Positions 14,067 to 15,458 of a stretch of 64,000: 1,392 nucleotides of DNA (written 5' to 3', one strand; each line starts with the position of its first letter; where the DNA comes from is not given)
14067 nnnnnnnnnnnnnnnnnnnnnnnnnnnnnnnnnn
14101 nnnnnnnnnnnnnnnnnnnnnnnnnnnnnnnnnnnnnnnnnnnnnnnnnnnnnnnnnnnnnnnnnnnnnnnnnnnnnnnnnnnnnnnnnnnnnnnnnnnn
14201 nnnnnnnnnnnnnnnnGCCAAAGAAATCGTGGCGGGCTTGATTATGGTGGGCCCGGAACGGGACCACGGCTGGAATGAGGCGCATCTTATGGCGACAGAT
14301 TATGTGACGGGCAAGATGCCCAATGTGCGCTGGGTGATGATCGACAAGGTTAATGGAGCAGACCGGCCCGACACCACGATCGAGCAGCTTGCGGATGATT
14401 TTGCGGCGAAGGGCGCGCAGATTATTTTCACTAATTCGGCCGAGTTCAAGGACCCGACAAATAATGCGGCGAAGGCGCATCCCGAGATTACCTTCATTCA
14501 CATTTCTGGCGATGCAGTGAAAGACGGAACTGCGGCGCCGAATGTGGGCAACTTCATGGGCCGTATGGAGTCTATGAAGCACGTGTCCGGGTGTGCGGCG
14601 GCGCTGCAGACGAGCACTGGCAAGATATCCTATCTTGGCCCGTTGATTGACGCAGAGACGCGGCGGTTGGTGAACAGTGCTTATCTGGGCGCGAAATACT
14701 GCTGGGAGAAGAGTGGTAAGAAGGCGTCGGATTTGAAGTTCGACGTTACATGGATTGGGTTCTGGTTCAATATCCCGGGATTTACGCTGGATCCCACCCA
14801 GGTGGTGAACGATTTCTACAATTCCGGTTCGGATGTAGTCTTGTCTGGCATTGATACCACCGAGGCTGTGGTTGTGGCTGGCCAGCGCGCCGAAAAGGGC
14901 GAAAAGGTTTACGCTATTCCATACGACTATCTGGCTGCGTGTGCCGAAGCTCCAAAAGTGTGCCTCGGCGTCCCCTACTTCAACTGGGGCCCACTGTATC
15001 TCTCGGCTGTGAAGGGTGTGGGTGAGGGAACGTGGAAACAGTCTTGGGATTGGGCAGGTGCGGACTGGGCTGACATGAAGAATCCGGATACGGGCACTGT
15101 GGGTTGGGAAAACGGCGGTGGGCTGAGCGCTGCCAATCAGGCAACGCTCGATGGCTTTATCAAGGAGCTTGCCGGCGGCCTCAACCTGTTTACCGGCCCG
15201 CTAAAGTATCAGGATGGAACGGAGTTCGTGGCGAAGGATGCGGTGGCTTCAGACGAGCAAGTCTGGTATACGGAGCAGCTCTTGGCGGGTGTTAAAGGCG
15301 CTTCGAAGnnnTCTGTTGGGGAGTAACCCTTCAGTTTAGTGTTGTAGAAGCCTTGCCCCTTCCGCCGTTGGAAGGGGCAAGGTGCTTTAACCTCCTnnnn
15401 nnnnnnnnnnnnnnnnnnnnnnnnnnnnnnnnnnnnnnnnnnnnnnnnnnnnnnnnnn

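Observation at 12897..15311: Single lipoprotein fusing two unrelated ABC substrate-binding modules (family-1 sugar-type + BMP/PnrA nucleoside-type)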

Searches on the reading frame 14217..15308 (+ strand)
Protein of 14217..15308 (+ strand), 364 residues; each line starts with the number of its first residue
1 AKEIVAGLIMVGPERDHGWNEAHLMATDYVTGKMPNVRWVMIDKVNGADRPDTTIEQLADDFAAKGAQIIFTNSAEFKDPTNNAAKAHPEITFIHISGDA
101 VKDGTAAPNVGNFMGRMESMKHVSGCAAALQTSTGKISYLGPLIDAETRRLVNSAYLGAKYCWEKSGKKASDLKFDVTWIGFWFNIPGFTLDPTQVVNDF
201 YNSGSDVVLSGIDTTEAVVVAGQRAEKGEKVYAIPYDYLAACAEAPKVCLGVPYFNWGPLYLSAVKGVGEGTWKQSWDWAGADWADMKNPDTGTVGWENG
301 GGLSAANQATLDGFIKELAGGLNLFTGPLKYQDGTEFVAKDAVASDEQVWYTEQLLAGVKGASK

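Call 10: search_solved_structures(query=window:14217-15308:+, max_evalue=1, show_alignments=1)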
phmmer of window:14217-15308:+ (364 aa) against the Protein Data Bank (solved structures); distinct sequences matched with E-value up to 1: 3.
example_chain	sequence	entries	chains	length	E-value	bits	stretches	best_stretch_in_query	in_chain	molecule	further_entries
3s99_A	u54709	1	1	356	1.4e-27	99.7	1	4-358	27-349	Basic membrane lipoprotein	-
6pi5_A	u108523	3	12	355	8.9e-20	74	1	8-337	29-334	Atrazine periplasmic binding protein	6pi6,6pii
9q1u_A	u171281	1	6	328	0.096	14.6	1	63-190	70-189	Basic membrane protein A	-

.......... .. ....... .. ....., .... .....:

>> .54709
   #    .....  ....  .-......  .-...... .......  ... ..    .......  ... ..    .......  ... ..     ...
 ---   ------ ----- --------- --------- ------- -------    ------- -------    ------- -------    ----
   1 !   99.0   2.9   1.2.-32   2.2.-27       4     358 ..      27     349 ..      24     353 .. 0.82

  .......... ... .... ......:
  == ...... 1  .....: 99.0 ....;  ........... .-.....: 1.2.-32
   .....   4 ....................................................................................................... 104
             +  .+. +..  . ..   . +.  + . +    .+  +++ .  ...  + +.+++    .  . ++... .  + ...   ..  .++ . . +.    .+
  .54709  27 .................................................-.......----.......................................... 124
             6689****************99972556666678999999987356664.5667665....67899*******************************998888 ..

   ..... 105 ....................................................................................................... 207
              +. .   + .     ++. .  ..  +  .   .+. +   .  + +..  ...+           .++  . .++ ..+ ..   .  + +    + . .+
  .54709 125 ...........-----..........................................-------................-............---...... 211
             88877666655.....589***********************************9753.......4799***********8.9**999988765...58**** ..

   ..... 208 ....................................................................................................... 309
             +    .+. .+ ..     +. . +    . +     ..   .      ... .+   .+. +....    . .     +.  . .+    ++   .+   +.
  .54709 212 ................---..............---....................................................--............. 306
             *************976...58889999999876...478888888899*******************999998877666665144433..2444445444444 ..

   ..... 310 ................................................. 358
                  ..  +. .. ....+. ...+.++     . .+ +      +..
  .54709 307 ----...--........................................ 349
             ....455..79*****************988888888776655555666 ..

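Call 17: find_homologous_proteins(query=window:14217-15308:+)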
Query window:14217-15308:+ (364 aa): 6157 proteins with E <= 0.001 among 8000 candidates; the best 120 are listed.
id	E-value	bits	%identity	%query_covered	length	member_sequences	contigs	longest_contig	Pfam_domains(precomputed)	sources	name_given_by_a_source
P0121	2.7e-207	706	83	100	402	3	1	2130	PF02608.21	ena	-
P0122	1.1e-206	704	83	100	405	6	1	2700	PF02608.21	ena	-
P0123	3.5e-167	574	69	100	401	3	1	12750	PF02608.21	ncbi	-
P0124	2.6e-166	571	70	100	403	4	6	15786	PF02608.21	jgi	jgi:simple sugar transport system substrate-binding protein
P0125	1.5e-165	569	70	98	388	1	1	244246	PF02608.21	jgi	jgi:simple sugar transport system substrate-binding protein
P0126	1.8e-165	568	70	98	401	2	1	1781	PF02608.21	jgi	jgi:simple sugar transport system substrate-binding protein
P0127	8.4e-164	563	67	100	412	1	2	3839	PF02608.21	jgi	jgi:simple sugar transport system substrate-binding protein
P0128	5.6e-163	560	68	99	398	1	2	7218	PF02608.21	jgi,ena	-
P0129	2.0e-162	558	65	100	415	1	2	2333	PF02608.21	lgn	-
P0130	3.7e-162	557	67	100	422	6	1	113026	PF02608.21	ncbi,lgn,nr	ncbi:MAG: BMP family ABC transporter substrate-binding protein [Anaerolineae bacterium]|nr:BMP famil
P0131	2.8e-161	555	66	100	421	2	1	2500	PF02608.21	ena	-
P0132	1.0e-160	553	67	99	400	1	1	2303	PF02608.21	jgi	jgi:simple sugar transport system substrate-binding protein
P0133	1.6e-159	549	65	99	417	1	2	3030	PF02608.21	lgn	-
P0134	6.1e-159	547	68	98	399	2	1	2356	PF02608.21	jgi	jgi:simple sugar transport system substrate-binding protein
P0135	2.3e-158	545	63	100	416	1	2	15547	PF02608.21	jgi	jgi:simple sugar transport system substrate-binding protein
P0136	5.2e-158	544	66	99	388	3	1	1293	PF02608.21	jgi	jgi:simple sugar transport system substrate-binding protein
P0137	6.3e-158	544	67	98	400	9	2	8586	PF02608.21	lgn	-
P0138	1.9e-157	542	67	100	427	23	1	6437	PF02608.21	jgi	-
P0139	6.0e-157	540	63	100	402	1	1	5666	PF02608.21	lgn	-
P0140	9.9e-156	536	66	98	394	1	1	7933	PF02608.21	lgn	-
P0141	1.1e-155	536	67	99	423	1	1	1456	PF02608.21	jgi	jgi:simple sugar transport system substrate-binding protein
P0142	5.0e-155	534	64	100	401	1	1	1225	PF02608.21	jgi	jgi:simple sugar transport system substrate-binding protein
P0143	1.6e-154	532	63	100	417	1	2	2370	PF02608.21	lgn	-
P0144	9.0e-154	530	61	99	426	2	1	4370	PF02608.21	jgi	jgi:simple sugar transport system substrate-binding protein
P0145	9.4e-153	527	64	100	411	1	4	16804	PF02608.21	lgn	-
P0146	1.5e-152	526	63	100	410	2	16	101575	PF02608.21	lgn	-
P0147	2.4e-152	525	64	98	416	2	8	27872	PF02608.21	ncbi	-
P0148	2.6e-151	522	68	91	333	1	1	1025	PF02608.21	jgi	jgi:simple sugar transport system substrate-binding protein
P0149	6.9e-151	520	63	99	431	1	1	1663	PF02608.21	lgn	-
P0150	7.7e-151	520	62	100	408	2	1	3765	PF02608.21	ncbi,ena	-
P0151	8.5e-151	520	65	98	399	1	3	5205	PF02608.21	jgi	jgi:simple sugar transport system substrate-binding protein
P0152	1.0e-150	520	62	100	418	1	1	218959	PF02608.21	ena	-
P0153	1.8e-150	519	64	99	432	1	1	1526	PF02608.21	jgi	jgi:simple sugar transport system substrate-binding protein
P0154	5.4e-150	517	63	99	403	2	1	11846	PF02608.21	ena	-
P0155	1.0e-149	516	68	90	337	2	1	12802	PF02608.21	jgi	jgi:simple sugar transport system substrate-binding protein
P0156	1.1e-149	516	63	99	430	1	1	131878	PF02608.21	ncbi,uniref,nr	ncbi:BMP family ABC transporter substrate-binding protein [Oscillochloris sp. ZM17-4]|uniref:BMP fam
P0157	2.9e-149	515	62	100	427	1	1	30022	PF02608.21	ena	-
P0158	6.2e-149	514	63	100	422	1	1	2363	PF02608.21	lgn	-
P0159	2.0e-148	512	62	99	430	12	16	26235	PF02608.21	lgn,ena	-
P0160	4.8e-148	511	62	99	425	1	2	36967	PF02608.21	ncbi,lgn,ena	-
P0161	4.9e-148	511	63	99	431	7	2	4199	PF02608.21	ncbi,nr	ncbi:MAG: BMP family ABC transporter substrate-binding protein [Anaerolineales bacterium]|nr:BMP fam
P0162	5.8e-148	511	62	99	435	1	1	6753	PF02608.21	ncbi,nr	ncbi:MAG TPA: BMP family ABC transporter substrate-binding protein [Roseiflexaceae bacterium]|nr:BMP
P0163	6.0e-148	511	60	99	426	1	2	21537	PF02608.21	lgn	-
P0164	7.7e-148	510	61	100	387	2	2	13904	PF02608.21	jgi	jgi:simple sugar transport system substrate-binding protein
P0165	8.4e-148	510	62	99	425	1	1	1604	PF02608.21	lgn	-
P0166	1.4e-147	509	60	99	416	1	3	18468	PF02608.21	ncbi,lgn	-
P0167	1.5e-147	509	61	100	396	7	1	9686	PF02608.21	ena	-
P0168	2.0e-147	509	64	100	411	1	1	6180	PF02608.21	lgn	-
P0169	2.1e-147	509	59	99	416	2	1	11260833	PF02608.21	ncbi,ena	-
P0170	3.7e-147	508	63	98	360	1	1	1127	PF02608.21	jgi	jgi:simple sugar transport system substrate-binding protein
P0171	4.8e-147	508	61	100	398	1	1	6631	PF13407.13,PF02608.21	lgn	-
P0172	4.9e-147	508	62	99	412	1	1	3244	PF02608.21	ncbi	-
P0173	6.0e-147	507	59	99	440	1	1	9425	PF02608.21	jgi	jgi:simple sugar transport system substrate-binding protein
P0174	6.8e-147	507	59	99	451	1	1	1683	PF02608.21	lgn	-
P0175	1.1e-146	507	60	100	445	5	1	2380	PF02608.21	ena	-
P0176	1.8e-146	506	60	99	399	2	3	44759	PF02608.21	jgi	jgi:simple sugar transport system substrate-binding protein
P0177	2.1e-146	506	60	100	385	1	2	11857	PF02608.21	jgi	jgi:simple sugar transport system substrate-binding protein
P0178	2.1e-146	506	60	99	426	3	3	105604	PF02608.21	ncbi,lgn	-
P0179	2.2e-146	506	61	99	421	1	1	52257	PF02608.21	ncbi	-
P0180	3.3e-146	505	60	99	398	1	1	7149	PF02608.21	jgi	jgi:simple sugar transport system substrate-binding protein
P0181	3.3e-146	505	59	99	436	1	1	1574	PF02608.21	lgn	-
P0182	3.6e-146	505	60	99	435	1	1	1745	PF02608.21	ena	-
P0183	4.6e-146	504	61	100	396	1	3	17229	PF02608.21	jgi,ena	jgi:simple sugar transport system substrate-binding protein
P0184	5.6e-146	504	62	98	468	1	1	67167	PF02608.21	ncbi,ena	-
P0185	7.4e-146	504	60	99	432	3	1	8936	PF02608.21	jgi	-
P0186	8.0e-146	504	59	99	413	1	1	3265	PF02608.21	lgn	-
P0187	8.3e-146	504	60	99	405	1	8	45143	PF02608.21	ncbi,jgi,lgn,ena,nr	ncbi:MAG: BMP family ABC transporter substrate-binding protein [Chloroflexota bacterium]|nr:MAG: BMP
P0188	1.2e-145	503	60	99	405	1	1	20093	PF02608.21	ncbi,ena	-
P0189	1.6e-145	503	60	100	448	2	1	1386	PF02608.21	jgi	-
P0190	1.8e-145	503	61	98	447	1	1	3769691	PF02608.21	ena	-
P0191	2.6e-145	502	63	99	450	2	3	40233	PF02608.21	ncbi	ncbi:MAG: BMP family ABC transporter substrate-binding protein [Chloroflexales bacterium]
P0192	8.3e-145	500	61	98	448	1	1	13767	PF02608.21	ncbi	-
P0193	9.3e-145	500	60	100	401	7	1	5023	PF02608.21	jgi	-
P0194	1.0e-144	500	58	99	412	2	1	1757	PF02608.21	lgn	-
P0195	1.1e-144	500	61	100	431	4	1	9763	PF02608.21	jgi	jgi:simple sugar transport system substrate-binding protein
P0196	1.3e-144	500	59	100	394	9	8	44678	PF02608.21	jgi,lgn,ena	-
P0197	1.7e-144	499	61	99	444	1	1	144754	PF02608.21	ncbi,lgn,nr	ncbi:BMP family ABC transporter substrate-binding protein [Chloroflexales bacterium ZM16-3]|nr:BMP f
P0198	1.7e-144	499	62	98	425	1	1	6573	PF02608.21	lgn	-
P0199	1.7e-144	499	59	100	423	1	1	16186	PF02608.21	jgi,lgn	jgi:simple sugar transport system substrate-binding protein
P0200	2.2e-144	499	62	98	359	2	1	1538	PF02608.21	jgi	-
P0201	2.3e-144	499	59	99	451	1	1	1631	PF02608.21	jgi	jgi:simple sugar transport system substrate-binding protein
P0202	4.4e-144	498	59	99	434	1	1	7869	PF02608.21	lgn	-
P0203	5.5e-144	498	59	99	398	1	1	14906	PF02608.21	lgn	-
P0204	5.9e-144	498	60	100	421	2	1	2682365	PF02608.21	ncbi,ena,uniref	ncbi:BMP family lipoprotein [Candidatus Leptofilum sp.]|uniref:BMP family lipoprotein n=1 Tax=Candid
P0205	6.4e-144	497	59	100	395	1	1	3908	PF02608.21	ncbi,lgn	ncbi:MAG: BMP family protein [Anaerolineae bacterium]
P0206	8.9e-144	497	61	98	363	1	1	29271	PF02608.21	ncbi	ncbi:MAG: BMP family ABC transporter substrate-binding protein [Roseiflexaceae bacterium]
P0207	1.1e-143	497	59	100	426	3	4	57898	PF02608.21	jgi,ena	-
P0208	1.1e-143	497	58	100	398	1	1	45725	PF02608.21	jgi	-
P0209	1.1e-143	497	61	98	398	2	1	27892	PF02608.21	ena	-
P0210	1.1e-143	497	59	99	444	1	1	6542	PF02608.21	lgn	-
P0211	1.3e-143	496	58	100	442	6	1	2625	PF02608.21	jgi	jgi:simple sugar transport system substrate-binding protein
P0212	2.5e-143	495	60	99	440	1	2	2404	PF02608.21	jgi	-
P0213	3.0e-143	495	60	99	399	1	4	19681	PF02608.21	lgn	-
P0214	3.5e-143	495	59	99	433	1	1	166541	PF02608.21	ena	-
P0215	3.5e-143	495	58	100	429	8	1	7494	PF02608.21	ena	-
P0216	4.7e-143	495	60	98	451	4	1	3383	PF02608.21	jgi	jgi:simple sugar transport system substrate-binding protein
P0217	4.9e-143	495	61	98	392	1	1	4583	PF02608.21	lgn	-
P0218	5.1e-143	494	59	99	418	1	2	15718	PF02608.21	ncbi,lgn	ncbi:MAG: BMP family ABC transporter substrate-binding protein [Chloroflexi bacterium OHK40]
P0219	6.4e-143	494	59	99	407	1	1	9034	PF02608.21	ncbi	-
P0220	1.2e-142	493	59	99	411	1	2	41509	PF02608.21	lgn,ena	-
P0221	1.3e-142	493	58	99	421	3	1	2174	PF02608.21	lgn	-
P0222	1.4e-142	493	59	100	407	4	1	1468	PF02608.21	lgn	-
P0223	1.7e-142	493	59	99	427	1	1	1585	PF02608.21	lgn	-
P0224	2.5e-142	492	59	98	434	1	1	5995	PF02608.21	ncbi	-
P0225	2.6e-142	492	59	98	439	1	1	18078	PF02608.21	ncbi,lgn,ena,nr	ncbi:MAG: BMP family ABC transporter substrate-binding protein [Ardenticatenaceae bacterium]|nr:BMP 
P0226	2.7e-142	492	59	99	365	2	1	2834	PF02608.21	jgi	jgi:simple sugar transport system substrate-binding protein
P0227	3.1e-142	492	59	98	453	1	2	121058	PF02608.21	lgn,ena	-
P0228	3.2e-142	492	58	100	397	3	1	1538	PF02608.21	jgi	jgi:simple sugar transport system substrate-binding protein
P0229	3.4e-142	492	57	99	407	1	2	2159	PF02608.21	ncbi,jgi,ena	jgi:simple sugar transport system substrate-binding protein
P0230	4.3e-142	491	60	99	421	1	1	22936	PF02608.21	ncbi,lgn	ncbi:MAG: BMP family ABC transporter substrate-binding protein [Anaerolineae bacterium]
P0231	5.0e-142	491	58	99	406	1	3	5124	PF02608.21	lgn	-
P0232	5.7e-142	491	58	99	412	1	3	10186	PF02608.21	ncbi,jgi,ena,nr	ncbi:MAG TPA: BMP family ABC transporter substrate-binding protein [Chloroflexi bacterium]|nr:BMP fa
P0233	6.9e-142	491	60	98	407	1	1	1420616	PF02608.21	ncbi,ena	-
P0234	6.9e-142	491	58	99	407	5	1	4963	PF02608.21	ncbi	-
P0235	8.1e-142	491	58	99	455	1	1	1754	PF02608.21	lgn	-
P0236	8.3e-142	490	58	100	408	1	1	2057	PF02608.21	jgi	jgi:simple sugar transport system substrate-binding protein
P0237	8.9e-142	490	59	99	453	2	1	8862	PF02608.21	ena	-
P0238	9.3e-142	490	58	100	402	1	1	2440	PF02608.21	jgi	jgi:simple sugar transport system substrate-binding protein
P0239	1.0e-141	490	60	99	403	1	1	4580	PF02608.21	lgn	-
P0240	1.4e-141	490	58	99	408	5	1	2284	PF02608.21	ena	-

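Call 18: find_encoding_contigs(protein=P0123, flank=8000, max_places=2)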
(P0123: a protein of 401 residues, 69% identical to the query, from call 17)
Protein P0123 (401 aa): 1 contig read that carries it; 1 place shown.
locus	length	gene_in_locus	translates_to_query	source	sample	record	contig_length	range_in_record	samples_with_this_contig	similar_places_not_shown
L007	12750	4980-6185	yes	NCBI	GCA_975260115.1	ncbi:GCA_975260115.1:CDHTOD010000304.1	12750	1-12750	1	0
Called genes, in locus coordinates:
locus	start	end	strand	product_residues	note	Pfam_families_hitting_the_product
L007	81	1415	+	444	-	PF22039:HUTI_composite_bact (weak), PF01979:Amidohydro_1, PF07969:Amidohydro_3 (faint)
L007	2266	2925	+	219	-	PF03807:F420_oxidored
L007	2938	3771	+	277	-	PF02625:XdhC_CoxI, PF13478:XdhC_C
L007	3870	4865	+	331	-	PF00296:Bac_luciferase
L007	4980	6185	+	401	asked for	PF02608:Bmp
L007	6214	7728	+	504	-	PF00005:ABC_tran, PF13304:AAA_21 (faint), PF00005:ABC_tran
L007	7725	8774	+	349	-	PF02653:BPD_transp_2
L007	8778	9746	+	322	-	PF02653:BPD_transp_2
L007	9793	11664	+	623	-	PF07969:Amidohydro_3 (weak), PF01979:Amidohydro_1, PF13382:Adenine_deam_C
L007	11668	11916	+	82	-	-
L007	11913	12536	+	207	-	-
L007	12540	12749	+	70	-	?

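Call 19: find_encoding_contigs(protein=P0122, flank=3000, max_places=2)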
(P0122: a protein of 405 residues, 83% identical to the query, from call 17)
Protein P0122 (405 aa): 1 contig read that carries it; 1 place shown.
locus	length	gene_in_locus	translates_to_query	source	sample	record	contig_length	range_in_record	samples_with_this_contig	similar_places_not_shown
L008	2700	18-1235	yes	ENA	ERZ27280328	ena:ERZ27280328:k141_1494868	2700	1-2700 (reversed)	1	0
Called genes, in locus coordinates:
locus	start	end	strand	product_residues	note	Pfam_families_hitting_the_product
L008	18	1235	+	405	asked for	PF02608:Bmp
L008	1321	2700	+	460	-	?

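Call 32: find_encoding_contigs(protein=P0121, flank=3000, max_places=3)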
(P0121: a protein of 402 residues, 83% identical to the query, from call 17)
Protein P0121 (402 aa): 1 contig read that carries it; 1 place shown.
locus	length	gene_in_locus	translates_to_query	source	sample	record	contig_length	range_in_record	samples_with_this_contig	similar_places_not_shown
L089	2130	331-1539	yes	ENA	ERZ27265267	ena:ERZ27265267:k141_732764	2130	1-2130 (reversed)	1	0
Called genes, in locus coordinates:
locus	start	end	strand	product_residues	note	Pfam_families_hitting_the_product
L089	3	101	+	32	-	?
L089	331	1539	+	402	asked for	PF02608:Bmp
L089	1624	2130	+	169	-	?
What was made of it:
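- On BMP family (PF02608), purine-base-binding subgroup (3s99/AtzT): The same arrangement stands beside unfused relatives (calls 18, 32).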

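Call 40: search_solved_structures(query=window:14217-15308:+, max_evalue=1e-10, show_alignments=2)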
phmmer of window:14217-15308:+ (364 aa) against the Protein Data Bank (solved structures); distinct sequences matched with E-value up to 1e-10: 2.
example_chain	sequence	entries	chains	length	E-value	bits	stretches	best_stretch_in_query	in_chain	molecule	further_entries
3s99_A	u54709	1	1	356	1.4e-27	99.7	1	4-358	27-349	Basic membrane lipoprotein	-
6pi5_A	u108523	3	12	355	8.9e-20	74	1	8-337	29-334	Atrazine periplasmic binding protein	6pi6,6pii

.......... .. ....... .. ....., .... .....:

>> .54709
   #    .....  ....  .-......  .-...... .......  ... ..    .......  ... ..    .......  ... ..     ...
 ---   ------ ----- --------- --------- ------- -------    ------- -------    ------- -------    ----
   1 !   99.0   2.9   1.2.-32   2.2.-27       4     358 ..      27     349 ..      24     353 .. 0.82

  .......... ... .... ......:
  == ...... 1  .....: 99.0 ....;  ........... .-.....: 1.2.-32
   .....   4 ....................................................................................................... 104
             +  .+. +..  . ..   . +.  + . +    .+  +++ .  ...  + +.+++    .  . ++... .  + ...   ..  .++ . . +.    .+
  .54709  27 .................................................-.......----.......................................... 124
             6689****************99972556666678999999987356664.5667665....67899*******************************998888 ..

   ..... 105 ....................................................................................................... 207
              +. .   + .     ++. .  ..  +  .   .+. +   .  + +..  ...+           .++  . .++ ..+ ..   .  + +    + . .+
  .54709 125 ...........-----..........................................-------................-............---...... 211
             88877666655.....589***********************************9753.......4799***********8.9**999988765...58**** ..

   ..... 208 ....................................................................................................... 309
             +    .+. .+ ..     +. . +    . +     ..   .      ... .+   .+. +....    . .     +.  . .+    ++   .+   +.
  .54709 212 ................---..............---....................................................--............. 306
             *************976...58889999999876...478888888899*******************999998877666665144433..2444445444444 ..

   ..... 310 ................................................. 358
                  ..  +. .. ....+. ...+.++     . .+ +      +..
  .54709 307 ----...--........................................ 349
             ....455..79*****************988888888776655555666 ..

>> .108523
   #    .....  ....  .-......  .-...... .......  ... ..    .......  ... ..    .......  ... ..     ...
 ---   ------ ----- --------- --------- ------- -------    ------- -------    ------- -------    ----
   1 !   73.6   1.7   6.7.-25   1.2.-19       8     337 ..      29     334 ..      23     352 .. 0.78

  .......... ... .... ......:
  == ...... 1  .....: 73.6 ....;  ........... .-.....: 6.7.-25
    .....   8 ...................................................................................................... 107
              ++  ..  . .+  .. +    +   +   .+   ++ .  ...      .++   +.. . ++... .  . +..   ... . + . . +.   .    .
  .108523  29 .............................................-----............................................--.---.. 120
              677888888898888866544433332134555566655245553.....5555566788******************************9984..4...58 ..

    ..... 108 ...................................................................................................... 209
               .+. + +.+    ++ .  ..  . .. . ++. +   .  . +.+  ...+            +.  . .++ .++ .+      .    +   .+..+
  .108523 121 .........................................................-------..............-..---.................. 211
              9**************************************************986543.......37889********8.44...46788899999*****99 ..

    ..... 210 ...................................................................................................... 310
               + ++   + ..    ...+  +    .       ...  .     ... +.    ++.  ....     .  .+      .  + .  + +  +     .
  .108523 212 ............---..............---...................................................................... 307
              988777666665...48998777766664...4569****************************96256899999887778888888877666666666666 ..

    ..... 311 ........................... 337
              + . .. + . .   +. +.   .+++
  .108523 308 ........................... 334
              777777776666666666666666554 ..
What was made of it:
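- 14226..15311 (+): Module 2 (aa 444-804 plus stop): BMP-family receptor of the purine-base subgroup; cognate receptor of the downstream importer. PDB 3s99 and AtzT alignments (calls 10, 40).
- On BMP family (PF02608), purine-base-binding subgroup (3s99/AtzT): 3s99 aligned over aa 444-798 (calls 10, 40).
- Checked: The C half aligns over aa 444-798 to PDB 3s99 (E 1.4e-27) and to AtzT 6pi5 (E 9e-20; calls 10, 40).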

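Call 65: list_cluster_members(proteins=[P0121, P0241, P0023])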
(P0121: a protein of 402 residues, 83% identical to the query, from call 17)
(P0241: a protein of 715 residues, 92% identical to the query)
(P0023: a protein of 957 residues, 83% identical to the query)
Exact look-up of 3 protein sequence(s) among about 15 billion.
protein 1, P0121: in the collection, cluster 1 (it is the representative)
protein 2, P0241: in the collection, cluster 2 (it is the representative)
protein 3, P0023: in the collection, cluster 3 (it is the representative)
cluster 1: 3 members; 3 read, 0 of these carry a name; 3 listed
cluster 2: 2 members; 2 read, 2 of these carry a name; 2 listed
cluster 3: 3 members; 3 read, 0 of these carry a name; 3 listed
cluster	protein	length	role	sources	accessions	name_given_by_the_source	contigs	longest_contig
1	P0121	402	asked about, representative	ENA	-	-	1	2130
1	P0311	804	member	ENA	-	-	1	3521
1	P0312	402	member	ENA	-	-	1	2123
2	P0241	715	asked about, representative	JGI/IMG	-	glucose/mannose transport system substrate-binding protein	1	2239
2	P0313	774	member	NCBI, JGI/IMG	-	glucose/mannose transport system substrate-binding protein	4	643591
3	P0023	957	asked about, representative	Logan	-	-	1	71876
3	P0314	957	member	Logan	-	-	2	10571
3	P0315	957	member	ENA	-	-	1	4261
